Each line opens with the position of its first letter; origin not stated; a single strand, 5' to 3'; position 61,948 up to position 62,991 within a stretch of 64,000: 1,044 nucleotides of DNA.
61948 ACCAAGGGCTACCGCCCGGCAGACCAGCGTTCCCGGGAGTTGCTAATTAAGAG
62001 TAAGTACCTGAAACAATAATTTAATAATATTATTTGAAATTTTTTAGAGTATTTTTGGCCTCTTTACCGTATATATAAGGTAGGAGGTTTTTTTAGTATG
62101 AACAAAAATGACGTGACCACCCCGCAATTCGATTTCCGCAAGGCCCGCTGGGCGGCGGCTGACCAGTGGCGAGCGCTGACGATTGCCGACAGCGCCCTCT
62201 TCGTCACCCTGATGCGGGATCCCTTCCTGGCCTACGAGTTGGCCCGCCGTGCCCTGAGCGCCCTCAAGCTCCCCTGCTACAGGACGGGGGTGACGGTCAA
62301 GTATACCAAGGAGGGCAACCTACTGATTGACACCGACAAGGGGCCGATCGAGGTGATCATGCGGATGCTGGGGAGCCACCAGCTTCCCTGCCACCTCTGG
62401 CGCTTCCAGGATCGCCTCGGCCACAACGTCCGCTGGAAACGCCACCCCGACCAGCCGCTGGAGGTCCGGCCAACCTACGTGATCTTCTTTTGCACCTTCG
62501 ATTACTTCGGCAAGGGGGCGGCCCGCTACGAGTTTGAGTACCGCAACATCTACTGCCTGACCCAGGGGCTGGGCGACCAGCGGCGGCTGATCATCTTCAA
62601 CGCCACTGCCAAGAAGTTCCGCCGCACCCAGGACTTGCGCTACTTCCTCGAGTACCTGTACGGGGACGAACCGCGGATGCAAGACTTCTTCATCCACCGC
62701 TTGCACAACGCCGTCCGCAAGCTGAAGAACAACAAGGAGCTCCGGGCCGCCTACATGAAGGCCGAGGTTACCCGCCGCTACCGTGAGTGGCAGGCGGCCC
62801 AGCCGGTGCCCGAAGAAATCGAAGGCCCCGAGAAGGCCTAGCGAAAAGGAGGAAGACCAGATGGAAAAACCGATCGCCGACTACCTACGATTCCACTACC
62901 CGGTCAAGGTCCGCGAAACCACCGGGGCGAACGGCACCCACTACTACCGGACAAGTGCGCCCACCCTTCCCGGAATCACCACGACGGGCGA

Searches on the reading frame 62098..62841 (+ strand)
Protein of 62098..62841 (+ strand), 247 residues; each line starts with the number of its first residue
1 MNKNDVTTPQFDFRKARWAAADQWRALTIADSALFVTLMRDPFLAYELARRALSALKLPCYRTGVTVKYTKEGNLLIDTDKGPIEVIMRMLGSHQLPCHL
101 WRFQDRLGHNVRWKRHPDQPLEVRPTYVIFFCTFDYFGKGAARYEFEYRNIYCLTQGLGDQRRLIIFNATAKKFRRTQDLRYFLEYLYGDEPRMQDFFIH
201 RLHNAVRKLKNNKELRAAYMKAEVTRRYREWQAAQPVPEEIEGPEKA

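Call 41: find_encoding_contigs(protein=window:62098-62841:+, flank=10000, max_places=6)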
Protein window:62098-62841:+ (247 aa): 21 contigs read that carry it; 6 places shown.
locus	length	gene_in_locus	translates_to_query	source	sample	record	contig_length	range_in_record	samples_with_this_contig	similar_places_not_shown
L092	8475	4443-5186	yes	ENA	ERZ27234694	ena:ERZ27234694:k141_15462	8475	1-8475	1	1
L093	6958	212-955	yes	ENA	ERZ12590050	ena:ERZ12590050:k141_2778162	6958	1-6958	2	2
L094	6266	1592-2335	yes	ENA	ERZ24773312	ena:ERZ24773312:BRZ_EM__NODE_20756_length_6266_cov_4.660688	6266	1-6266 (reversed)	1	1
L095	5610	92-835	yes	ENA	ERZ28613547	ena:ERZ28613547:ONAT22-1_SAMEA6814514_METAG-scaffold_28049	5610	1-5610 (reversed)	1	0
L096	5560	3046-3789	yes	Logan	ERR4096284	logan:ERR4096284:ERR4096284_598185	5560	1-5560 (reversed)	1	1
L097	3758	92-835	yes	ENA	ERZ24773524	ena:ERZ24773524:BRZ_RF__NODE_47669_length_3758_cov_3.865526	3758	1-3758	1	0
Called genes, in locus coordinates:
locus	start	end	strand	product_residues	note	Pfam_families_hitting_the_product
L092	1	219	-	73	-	?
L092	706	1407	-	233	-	PF00528:BPD_transp_1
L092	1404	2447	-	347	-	PF00005:ABC_tran, PF02463:SMC_N (weak), PF13304:AAA_21 (faint), PF09383:NIL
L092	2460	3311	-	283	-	PF03180:Lipoprotein_9, PF12974:Phosphonate-bd (weak)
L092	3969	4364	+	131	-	-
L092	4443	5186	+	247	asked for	-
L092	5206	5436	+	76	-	-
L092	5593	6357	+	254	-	PF02525:Flavodoxin_2, PF03358:FMN_red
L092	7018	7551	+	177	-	PF12784:PDDEXK_2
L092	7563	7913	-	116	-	PF01609:DDE_Tnp_1, PF13359:DDE_Tnp_4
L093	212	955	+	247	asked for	-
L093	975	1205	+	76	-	-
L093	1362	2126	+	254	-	PF02525:Flavodoxin_2, PF03358:FMN_red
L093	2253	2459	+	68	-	-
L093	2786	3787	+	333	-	PF12784:PDDEXK_2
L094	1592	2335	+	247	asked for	-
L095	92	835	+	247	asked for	-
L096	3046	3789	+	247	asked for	-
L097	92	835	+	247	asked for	-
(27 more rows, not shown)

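Call 78: search_protein_families(library=pfam, proteins=[window:62098-62841:+], max_evalue=0.00001)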
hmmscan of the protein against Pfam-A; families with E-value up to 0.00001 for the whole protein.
window:62098-62841:+ (247 aa): 0 families
